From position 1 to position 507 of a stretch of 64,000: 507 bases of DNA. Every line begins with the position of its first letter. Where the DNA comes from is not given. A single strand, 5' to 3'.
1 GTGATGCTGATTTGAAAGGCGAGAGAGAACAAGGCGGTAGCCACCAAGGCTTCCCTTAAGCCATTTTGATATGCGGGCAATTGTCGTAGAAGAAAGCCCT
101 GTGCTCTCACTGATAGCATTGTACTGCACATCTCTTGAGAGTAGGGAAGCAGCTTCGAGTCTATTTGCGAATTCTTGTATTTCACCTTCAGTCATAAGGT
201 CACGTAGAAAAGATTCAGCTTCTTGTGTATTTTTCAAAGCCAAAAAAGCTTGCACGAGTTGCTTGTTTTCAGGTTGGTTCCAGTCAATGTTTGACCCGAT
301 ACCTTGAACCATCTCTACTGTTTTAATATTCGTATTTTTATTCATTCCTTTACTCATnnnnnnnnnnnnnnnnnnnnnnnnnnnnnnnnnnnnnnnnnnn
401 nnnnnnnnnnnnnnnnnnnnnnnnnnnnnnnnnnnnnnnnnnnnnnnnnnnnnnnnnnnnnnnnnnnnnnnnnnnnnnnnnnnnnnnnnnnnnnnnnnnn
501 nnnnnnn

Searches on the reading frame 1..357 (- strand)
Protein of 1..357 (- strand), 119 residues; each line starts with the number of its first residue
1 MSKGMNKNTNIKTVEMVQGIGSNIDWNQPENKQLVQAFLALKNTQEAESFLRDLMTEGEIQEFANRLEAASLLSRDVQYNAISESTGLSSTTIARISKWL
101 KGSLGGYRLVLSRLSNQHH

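Call 86: search_protein_families(library=pfam, proteins=[window:1-357:-], max_evalue=0.001)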
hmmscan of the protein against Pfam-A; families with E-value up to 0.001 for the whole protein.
window:1-357:- (119 aa): 1 family
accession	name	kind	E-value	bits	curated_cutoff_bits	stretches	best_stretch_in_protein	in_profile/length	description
PF01371.25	Trp_repressor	-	1.5e-17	63.9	27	1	32-114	4-87/88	Trp repressor protein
